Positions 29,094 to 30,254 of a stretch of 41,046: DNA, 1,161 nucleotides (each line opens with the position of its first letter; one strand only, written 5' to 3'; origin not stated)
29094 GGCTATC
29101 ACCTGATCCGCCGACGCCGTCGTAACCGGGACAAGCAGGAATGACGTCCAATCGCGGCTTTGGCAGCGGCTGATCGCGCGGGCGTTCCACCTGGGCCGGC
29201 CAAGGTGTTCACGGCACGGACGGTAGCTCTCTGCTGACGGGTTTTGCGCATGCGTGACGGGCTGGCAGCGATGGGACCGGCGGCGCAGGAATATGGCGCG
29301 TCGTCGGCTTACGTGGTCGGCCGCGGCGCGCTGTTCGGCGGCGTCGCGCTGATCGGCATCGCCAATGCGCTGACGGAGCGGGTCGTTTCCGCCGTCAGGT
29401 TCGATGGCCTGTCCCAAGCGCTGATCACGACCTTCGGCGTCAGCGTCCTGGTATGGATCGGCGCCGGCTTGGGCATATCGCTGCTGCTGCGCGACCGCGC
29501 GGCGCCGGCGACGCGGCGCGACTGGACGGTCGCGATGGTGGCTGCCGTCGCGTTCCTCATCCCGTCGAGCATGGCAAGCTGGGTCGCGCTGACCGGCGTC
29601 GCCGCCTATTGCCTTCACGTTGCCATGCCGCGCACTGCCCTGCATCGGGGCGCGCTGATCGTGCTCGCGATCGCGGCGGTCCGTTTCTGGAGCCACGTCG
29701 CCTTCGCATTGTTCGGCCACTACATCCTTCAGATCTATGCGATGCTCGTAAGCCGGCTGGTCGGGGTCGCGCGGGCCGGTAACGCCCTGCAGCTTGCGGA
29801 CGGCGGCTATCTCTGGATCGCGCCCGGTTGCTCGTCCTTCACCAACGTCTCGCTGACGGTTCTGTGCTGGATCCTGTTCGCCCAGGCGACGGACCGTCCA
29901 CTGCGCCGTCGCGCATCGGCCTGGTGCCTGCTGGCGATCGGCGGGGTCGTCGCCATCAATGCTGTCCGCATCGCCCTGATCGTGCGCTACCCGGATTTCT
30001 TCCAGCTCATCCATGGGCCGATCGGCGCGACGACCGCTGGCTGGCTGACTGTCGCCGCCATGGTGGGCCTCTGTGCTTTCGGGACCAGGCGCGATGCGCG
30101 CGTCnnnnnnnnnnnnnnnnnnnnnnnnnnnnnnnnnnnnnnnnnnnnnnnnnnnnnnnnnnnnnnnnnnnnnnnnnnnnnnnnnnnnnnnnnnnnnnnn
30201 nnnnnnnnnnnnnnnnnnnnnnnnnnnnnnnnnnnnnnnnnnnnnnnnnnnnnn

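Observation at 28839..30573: Minimal exosortase module with a dedicated 101-aa VPGP-CTERM mini-substrate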

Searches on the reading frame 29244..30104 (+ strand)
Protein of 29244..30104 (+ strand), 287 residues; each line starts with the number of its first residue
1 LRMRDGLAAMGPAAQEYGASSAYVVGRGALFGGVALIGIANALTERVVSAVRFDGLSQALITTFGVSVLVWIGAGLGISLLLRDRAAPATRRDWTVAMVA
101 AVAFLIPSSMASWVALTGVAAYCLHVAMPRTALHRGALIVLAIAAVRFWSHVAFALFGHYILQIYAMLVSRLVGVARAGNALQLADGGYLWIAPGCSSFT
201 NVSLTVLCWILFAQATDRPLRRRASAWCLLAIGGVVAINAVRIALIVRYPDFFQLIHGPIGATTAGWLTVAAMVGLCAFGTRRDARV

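Call 3: search_protein_families(library=ncbifam, proteins=[window:29244-30104:+], max_evalue=1)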
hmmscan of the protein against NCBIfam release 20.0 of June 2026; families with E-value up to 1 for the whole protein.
seq(287 aa): 2 families
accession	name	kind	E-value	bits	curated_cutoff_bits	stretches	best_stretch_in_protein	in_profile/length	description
TIGR04178.1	exo_archaeo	signature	1e-05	25.8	23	1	192-279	3-94/97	exosortase/archaeosortase family protein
NF009316.0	PRK12674.1-5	equivalog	0.029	14.2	122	1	245-273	26-56/121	Na+/H+ antiporter subunit G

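Call 4: search_protein_families(library=pfam, proteins=[window:29244-30104:+], max_evalue=1)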
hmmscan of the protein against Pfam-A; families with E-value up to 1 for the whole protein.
seq(287 aa): 0 families

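Call 7: find_homologous_proteins(query=window:29244-30104:+, max_evalue=0.001)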
Query seq(287 aa) (287 aa): 8 proteins with E <= 0.001 among 8000 candidates.
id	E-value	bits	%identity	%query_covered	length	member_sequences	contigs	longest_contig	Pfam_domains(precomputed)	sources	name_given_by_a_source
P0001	1.3e-175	601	100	99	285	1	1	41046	-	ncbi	-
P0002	5.4e-155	533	92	92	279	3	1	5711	-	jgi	jgi:exosortase/archaeosortase family protein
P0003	6.8e-149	513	87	99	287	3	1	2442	-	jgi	jgi:exosortase/archaeosortase family protein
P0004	4.3e-138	478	80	99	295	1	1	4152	-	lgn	-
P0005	1.5e-128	446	74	99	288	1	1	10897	-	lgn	-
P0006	2.1e-83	298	52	99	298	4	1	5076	-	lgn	-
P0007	1.4e-57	213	42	95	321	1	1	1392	-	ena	-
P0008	8.5e-39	152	40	85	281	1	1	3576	-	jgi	jgi:exosortase/archaeosortase family protein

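Call 8: find_encoding_contigs(protein=P0005, flank=6000, max_places=3)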
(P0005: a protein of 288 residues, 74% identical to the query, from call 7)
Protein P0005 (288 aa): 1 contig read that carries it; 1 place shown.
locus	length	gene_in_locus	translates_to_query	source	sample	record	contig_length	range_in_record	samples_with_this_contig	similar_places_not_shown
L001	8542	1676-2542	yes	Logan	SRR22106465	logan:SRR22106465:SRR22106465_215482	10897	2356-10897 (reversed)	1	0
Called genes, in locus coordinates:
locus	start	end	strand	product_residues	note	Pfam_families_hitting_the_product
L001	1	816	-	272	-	?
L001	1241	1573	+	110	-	-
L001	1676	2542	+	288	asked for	-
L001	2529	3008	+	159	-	-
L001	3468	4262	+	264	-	PF00196:GerE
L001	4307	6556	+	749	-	PF01656:CbiA (weak), PF13614:AAA_31 (weak)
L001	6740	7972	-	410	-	PF10082:BBP2_2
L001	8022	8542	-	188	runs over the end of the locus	PF02563:Poly_export, PF10531:SLBB, PF22461:SLBB_2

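Call 9: find_encoding_contigs(protein=P0006, flank=6000, max_places=3)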
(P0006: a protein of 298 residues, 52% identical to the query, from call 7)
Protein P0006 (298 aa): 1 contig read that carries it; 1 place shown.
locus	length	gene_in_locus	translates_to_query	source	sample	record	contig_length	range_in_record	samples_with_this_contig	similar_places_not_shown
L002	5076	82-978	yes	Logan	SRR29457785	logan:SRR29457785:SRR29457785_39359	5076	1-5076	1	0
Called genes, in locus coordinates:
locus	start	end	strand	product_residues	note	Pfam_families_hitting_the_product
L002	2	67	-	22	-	?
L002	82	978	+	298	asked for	-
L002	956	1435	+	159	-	-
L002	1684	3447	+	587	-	PF02776:TPP_enzyme_N, PF00205:TPP_enzyme_M, PF02775:TPP_enzyme_C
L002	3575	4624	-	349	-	PF03102:NeuB, PF08666:SAF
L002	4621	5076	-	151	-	?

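Call 10: find_encoding_contigs(protein=P0008, flank=6000, max_places=3)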
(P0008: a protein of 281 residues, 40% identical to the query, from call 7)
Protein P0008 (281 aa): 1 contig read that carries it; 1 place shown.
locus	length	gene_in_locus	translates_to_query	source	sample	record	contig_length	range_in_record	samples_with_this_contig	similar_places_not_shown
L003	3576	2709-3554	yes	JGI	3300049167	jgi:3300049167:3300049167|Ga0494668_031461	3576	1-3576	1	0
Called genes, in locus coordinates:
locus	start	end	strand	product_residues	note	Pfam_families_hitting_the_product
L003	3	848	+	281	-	?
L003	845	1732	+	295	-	PF00483:NTP_transferase, PF12804:NTP_transf_3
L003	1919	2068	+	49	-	-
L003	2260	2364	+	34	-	-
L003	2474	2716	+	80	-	-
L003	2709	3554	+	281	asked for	-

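Call 19: find_related_loci(query=A1, collection=genome_contigs, flank=8000)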
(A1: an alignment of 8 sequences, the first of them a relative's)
Query A1 (285 aa) in genome_contigs; peptide patterns used: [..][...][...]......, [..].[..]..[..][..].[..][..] (x = any residue, [..] = any of these).
73 stretches matched a pattern; 22 encode a relative of the query (tblastn E <= 1e-3); 22 distinct loci.
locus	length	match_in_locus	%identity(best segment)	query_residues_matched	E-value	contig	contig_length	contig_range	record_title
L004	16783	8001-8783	46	23-282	3e-70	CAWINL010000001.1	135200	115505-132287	MAG: uncultured Alphaproteobacteria bacterium isolate MFD05176.bin.2.176 genome assembly, contig: contig_104793, whole g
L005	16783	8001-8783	47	23-282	7e-70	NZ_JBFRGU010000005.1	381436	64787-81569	Microvirga sp. 2MCAF38 SCAFFOLD_4, whole genome shotgun sequence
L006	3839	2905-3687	45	25-284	1e-65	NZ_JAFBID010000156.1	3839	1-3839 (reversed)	Microvirga arabica strain SV2184P NODE_156_length_3839_cov_16.481659, whole genome shotgun sequence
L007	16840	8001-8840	43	5-285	1e-63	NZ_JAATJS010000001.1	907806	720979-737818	Microvirga terricola strain c23x22 contig1, whole genome shotgun sequence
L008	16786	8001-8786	44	22-282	2e-62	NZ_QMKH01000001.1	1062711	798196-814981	Microvirga flavescens strain c27j1 contig1, whole genome shotgun sequence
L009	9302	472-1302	54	7-282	3e-89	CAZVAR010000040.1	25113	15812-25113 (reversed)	MAG TPA_asm: uncultured Alphaproteobacteria bacterium isolate SRP268622_co1_362 genome assembly, contig: NODE_4065_lengt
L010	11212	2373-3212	41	6-285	2e-60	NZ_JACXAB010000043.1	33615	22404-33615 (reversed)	Microvirga sp. strain BT688 NODE_43_length_33615_cov_27.912607, whole genome shotgun sequence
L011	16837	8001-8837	43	10-282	8e-60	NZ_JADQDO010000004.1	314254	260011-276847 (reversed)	Microvirga alba strain BT350 NODE_4_length_314254_cov_31.367688, whole genome shotgun sequence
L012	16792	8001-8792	45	23-281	4e-56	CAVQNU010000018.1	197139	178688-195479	MAG: uncultured Alphaproteobacteria bacterium isolate MFD01223.bin.2.73 genome assembly, contig: contig_3177, whole geno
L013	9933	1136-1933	41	23-281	7e-56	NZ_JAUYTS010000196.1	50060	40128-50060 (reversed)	MAG: Falsiroseomonas sp. isolate C8_maxbin.050 C8_k141_178766, whole genome shotgun sequence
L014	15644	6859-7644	45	25-285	4e-61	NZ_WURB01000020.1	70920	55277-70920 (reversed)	Microvirga makkahensis strain KCTC 23863 Scaffold20, whole genome shotgun sequence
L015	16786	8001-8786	42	23-281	9e-54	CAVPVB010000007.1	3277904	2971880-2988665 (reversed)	MAG: uncultured Alphaproteobacteria bacterium isolate MFD00082.bin.1.22 genome assembly, contig: contig_3253, whole geno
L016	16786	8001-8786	40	23-283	1e-49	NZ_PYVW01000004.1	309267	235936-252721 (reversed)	Devosia naphthalenivorans strain CM5-1 scaffold4, whole genome shotgun sequence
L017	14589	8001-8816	45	10-282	3e-66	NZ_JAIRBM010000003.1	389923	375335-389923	Microvirga puerhi strain WGZ8 Scaffold3, whole genome shotgun sequence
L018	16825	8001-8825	45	17-283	2e-68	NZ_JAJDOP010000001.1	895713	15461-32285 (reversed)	Microvirga rosea strain CGMCC1.16488 Scaffold1, whole genome shotgun sequence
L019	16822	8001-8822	35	9-282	5e-43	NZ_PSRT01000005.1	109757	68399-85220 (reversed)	Bradyrhizobium genosp. SA-3 strain Rp7b Contig005_, whole genome shotgun sequence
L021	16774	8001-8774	35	25-282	3e-42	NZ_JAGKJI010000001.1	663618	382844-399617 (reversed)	Bradyrhizobium cenepequi strain CNPSo 4026 scaffold_0, whole genome shotgun sequence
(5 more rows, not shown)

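Call 26: search_protein_representatives(alignment_id=A1)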
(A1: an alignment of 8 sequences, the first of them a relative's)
Query: 8 sequences, 288 profile positions. Proteins with E-value up to 0.001 (for the whole library): 1043; up to 1e-10: 704; up to 1e-30: 244. The best 150 are listed.
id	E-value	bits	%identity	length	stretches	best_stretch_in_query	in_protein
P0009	7.1e-102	356.9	-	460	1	18-285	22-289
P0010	4.5e-99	347.7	-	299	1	22-287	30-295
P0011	5.8e-92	324.4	-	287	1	22-286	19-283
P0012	7.8e-87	307.6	-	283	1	18-287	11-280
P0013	1.7e-85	303.2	-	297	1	11-285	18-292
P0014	5.3e-83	295.0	-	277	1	21-285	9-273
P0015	4.6e-82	291.9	-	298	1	20-285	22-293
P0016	1.6e-80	286.8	-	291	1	17-286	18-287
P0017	2.5e-80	286.2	-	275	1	27-286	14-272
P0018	6.4e-80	284.9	-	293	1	18-286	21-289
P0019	3.8e-79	282.3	-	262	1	31-283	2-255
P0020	9.0e-78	277.8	-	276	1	26-284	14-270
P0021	1.5e-77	277.0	-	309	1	14-285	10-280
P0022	1.9e-77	276.7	-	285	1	20-285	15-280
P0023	2.1e-77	276.6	-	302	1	23-284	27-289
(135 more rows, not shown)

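Call 30: search_solved_structures(query=A1, max_evalue=10)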
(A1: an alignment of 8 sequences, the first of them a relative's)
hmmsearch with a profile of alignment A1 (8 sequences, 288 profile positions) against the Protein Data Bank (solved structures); distinct sequences matched with E-value up to 10: 2.
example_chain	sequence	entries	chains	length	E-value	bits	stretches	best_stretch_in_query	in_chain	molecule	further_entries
4p1l_A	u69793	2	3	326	0.81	12.1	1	238-282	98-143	TRAP dicarboxylate transporter, DctP subunit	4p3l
8q5n_A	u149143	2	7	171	1.2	11.5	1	40-96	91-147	Restriction endonuclease (NhoI)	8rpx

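Call 49: predict_structure(alignment_id=A1)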
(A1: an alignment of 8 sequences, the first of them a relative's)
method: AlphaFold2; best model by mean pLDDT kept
length: 285 residues; sequences in the alignment: 8
mean_pLDDT: 76.7   pTM: 0.73
mean pLDDT of the five models: 76.7, 69.1, 65.2, 61.2, 47.6
residues with pLDDT >= 90: 23; 70-90: 192; 50-70: 48; < 50: 22
segments of 3 or more residues with pLDDT < 50: 1-4, 8-21, 61-63
pLDDT, mean of each block of 10 residues (from residue 1): 47 43 78 83 61 56 63 86 80 91 81 91 86 88 78 83 86 86 84 72 82 66 81 86 85 77 80 79 55
secondary structure, 60 per line:
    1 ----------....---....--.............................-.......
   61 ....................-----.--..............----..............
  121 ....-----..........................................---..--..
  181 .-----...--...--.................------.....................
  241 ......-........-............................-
elements in order: H11-14 H18-21 H25-52 H54-80 H89-102 H107-124 H130-171 E179-181 E187-189 H197-213 H220-246 H248-255 H257-284

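Call 56: fold_search(model_id=the predicted structure, library=pdb)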
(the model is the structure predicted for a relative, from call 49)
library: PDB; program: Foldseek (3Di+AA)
matches with E <= 10: 170; with E <= 0.001: 0
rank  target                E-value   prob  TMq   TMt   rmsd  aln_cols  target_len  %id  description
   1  4x2s_A                6.8e-01  0.10  0.16  0.12  23.4       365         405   15  Crystal structure of 276S/M395R-GltPh in inward-facing conformation (released 2015-02-04)
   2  8wgc_A                8.7e-01  0.11  0.16  0.08  20.4       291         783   12  heterodimer of mGlu2 and mGlu4 bound with mGlu2 agonist LY379268 (released 2024-11-27)
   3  7ewl_B                1.2e+00  0.14  0.21  0.14  19.2       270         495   13  cryo-EM structure of apo GPR158 (released 2021-12-01)
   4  7ewl_A                1.5e+00  0.15  0.21  0.15  19.0       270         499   13  cryo-EM structure of apo GPR158 (released 2021-12-01)
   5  8jd4_4                1.7e+00  0.15  0.23  0.11  20.4       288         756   14  Cryo-EM structure of G protein-free mGlu2-mGlu4 heterodimer in Acc state (released 2023-06-21)
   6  9m4q                  1.8e+00  0.10  0.21  0.21  19.2       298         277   14  CryoEM structure of the alpha1AAR complex with doxazosin (released 2025-07-02)
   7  6me9_B                1.8e+00  0.06  0.14  0.11  23.1       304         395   14  XFEL crystal structure of human melatonin receptor MT2 in complex with ramelteon (released 2019-04-24)
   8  9opy_A                1.9e+00  0.08  0.18  0.08  19.9       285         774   12  Structure of the sweet receptor in the apo state (released 2025-09-03)
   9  3tj6_A                2.1e+00  0.11  0.17  0.19  17.1       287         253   10  human vinculin head domain (Vh1, residues 1-258) in complex with the vinculin binding site of the surface cell antigen (released 2011-09-07)
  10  7she_B                2.1e+00  0.10  0.21  0.14  19.0       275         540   13  Cryo-EM structure of human GPR158 (released 2021-12-01)
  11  5uen_A                2.1e+00  0.06  0.15  0.12  29.2       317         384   14  Crystal structure of the human adenosine A1 receptor A1AR-bRIL in complex with the covalent antagonist DU172 at 3.2A r (released 2017-03-01)
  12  4e18_A                2.3e+00  0.08  0.17  0.19  18.5       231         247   10  Alpha-E-catenin is an autoinhibited molecule that co-activates vinculin (released 2012-05-16)
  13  8rag_C                2.4e+00  0.12  0.21  0.19  12.7       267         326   10  Crystal structure of class Ie ribonucleotide reductase R2 subunit without Y150 modification from Gardnerella vaginalis (released 2024-12-11)
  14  8xog_R                2.4e+00  0.05  0.14  0.15  18.1       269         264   18  Cryo-EM structure of apo-GPR30-Gq complex structure (released 2024-04-10)
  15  8h2g_A                2.4e+00  0.04  0.15  0.14  21.1       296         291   12  Cryo-EM structure of niacin bound human hydroxy-carboxylic acid receptor 2 in complex with Gi heterotrimer (released 2023-10-11)
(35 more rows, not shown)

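Call 73: search_protein_families(library=pfam, proteins=[L007:930-2396:-, L007:2695-4032:+, L007:4156-5013:+, L007:5015-6427:+, L007:6424-7458:-, L007:9467-10915:-, L007:11838-13031:-, L007:13028-14266:-, L007:14335-15732:+, L007:15733-16659:+], max_evalue=0.00001)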
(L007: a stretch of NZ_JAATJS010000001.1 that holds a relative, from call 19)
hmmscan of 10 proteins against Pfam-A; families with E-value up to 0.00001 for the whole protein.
L007:930-2396:- (488 aa): 1 family
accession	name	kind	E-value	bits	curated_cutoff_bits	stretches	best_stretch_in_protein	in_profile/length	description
PF02706.20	Wzz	-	5.7e-09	36.6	25.5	1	3-62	2-62/91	Chain length determinant protein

L007:2695-4032:+ (445 aa): 2 families
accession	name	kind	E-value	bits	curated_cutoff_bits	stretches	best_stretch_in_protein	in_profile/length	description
PF02563.21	Poly_export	-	7.1e-12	45.8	28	1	47-131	5-76/77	Polysaccharide biosynthesis/export protein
PF10531.15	SLBB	-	1.8e-07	31.3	27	1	137-166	2-31/55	SLBB domain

L007:4156-5013:+ (285 aa): 1 family
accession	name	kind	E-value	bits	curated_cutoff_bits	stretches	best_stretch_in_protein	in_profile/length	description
PF03808.19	Glyco_tran_WecG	-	1.9e-60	203.9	27.4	1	80-246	2-168/168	Glycosyl transferase WecG/TagA/CpsF family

L007:5015-6427:+ (470 aa): 1 family
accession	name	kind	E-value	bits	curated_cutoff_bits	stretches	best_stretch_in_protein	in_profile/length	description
PF04932.20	Wzy_C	-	3.8e-06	27.2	31.7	1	252-358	6-111/149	O-Antigen ligase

L007:6424-7458:- (344 aa): 0 families

L007:9467-10915:- (482 aa): 1 family
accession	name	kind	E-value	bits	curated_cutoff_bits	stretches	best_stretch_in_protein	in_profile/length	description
PF00353.25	HemolysinCabind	-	1.3e-17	63.9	23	3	353-387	1-35/36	RTX calcium-binding nonapeptide repeat (4 copies)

L007:11838-13031:- (397 aa): 3 families
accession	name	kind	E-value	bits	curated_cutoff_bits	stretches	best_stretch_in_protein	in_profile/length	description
PF00535.33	Glycos_transf_2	-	4.9e-29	101.9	23.3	1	53-183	1-130/168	Glycosyl transferase family 2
PF13641.12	Glyco_tranf_2_3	-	8.7e-14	52.5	27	1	52-286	3-228/230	Glycosyltransferase like family 2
PF10111.15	Glyco_tranf_2_2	-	2.1e-09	37.7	27.3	1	53-156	1-106/276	Glycosyltransferase like family 2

L007:13028-14266:- (412 aa): 2 families
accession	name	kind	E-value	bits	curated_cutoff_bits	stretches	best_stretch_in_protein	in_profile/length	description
PF22772.2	WsaF_C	-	5.3e-13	49.4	27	1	246-366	3-132/133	WsaF, C-terminal domain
PF21374.3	WsaF_N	-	2.1e-07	31.6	27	1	154-203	90-148/156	WsaF, N-terminal domain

L007:14335-15732:+ (465 aa): 0 families

L007:15733-16659:+ (308 aa): 3 families
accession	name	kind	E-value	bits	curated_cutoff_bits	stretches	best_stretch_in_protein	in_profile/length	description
PF00535.33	Glycos_transf_2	-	3.3e-25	89.4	23.3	1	5-153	1-148/168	Glycosyl transferase family 2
PF13641.12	Glyco_tranf_2_3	-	2.7e-10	41.1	27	1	3-229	2-212/230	Glycosyltransferase like family 2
PF10111.15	Glyco_tranf_2_2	-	4.9e-09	36.5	27.3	1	31-106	25-106/276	Glycosyltransferase like family 2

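Call 74: search_protein_families(library=pfam, proteins=[L019:1971-7664:+, L019:10023-11102:+, L019:11251-12564:-, L019:12561-14495:-, L021:2946-5447:-, L021:6320-7228:+, L021:9317-10693:+, L021:10972-12369:-, L021:12459-13451:-, L021:14517-16589:+], max_evalue=0.00001)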
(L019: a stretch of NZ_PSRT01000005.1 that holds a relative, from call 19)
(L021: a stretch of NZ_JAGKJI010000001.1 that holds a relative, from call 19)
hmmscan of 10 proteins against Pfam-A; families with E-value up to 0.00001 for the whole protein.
L019:1971-7664:+ (1897 aa): 7 families
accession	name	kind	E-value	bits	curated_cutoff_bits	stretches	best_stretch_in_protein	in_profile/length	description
PF13385.13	Laminin_G_3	-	6.3e-57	192.4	27.6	2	790-948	1-151/151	Concanavalin A-like lectin/glucanases superfamily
PF07995.17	GSDH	-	1.8e-46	159.4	25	1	1066-1388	2-320/332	Glucose / Sorbosone dehydrogenase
PF17957.7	Big_7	-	6.2e-45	152.1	24.1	3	650-719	1-70/70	Bacterial Ig domain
PF18911.6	PKD_4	-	4.8e-19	68.6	27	1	1417-1490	3-75/85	PKD domain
PF00041.27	fn3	-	1.9e-13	50.9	25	2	559-639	1-82/84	Fibronectin type III domain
PF00801.26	PKD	-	1.2e-12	48.1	23.5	1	1421-1491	3-73/80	PKD domain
PF16656.11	Pur_ac_phosph_N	-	3.5e-08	34.3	30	1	468-547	7-91/93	Purple acid Phosphatase, N-terminal domain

L019:10023-11102:+ (359 aa): 1 family
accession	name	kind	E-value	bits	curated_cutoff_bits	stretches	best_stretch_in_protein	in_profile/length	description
PF14907.12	NTP_transf_5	-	3.4e-28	99.3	31.2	1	23-272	3-248/249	Uncharacterised nucleotidyltransferase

L019:11251-12564:- (437 aa): 3 families
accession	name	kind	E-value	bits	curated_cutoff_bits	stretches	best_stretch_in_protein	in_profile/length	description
PF13437.12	HlyD_3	-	5.6e-19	69.3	22.2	1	289-399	2-101/106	HlyD family secretion protein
PF16576.10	HlyD_D23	-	1.4e-12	47.8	30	1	284-377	106-194/214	Barrel-sandwich domain of CusB or HlyD membrane-fusion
PF13533.13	Biotin_lipoyl_2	-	7.7e-10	38.8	29.8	1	58-87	3-32/32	Biotin-lipoyl like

L019:12561-14495:- (644 aa): 2 families
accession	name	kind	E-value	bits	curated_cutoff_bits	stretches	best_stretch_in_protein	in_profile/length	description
PF00005.33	ABC_tran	-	1.3e-27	97.5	25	1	417-564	2-136/137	ABC transporter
PF00664.28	ABC_membrane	-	1.9e-15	57.7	28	1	95-348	7-266/274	ABC transporter transmembrane region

L021:2946-5447:- (833 aa): 1 family
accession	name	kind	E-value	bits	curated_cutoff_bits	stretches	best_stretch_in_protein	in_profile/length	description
PF13779.11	DUF4175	-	3.8e-283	941.9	27.3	1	1-833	18-825/825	Domain of unknown function (DUF4175)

L021:6320-7228:+ (302 aa): 3 families
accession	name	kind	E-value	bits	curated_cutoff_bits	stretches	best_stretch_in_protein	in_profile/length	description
PF03446.21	NAD_binding_2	-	6.7e-42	143.7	21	1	2-157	1-157/161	NAD binding domain of 6-phosphogluconate dehydrogenase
PF14833.11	NAD_binding_11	-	7.3e-41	139.7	30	1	163-283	1-121/122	NAD-binding of NADP-dependent 3-hydroxyisobutyrate dehydrogenase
PF03807.23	F420_oxidored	-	2.7e-08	34.7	21.6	1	3-66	2-69/94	NADP oxidoreductase coenzyme F420-dependent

L021:9317-10693:+ (458 aa): 0 families

L021:10972-12369:- (465 aa): 2 families
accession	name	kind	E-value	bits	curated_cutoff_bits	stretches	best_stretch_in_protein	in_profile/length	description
PF00206.25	Lyase_1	-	5.2e-77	259.8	27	1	8-302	1-312/312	Lyase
PF14698.11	ASL_C2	-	2.8e-26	92.2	27.3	1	365-434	1-69/69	Argininosuccinate lyase C-terminal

L021:12459-13451:- (330 aa): 0 families

L021:14517-16589:+ (690 aa): 0 families

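Call 84: search_dna_similar(query=P0001, collection=plasmids, mode=protein, max_evalue=0.001, max_rows=15)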
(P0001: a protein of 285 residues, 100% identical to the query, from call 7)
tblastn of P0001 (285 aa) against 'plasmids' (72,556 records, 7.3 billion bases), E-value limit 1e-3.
Records with a match: 3; places in all: 3; records where one place covers at least 80% of the query: 3.
Best place of each record, by identity: <60% 3.
By first word of the organism name: Rhizobium 2; Microvirga 1.
By predicted mobility (MOB-suite, as given by PLSDB): non-mobilizable 3.
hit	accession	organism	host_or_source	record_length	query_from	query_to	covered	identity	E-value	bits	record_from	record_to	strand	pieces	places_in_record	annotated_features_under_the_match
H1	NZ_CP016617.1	Microvirga ossetica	Vicia alpestris,cell culture,nodules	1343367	16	282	94%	46.3%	3e-59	210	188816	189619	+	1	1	none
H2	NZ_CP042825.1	Rhizobium sp. WL3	Wheat,phyllosphere swab,leaves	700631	23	281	91%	37.3%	9e-44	166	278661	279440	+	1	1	hypothetical protein (x2)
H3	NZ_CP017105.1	Rhizobium gallicum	Phaseolus vulgaris,Whole ...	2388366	38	281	86%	38.2%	1e-40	156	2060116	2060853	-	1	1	none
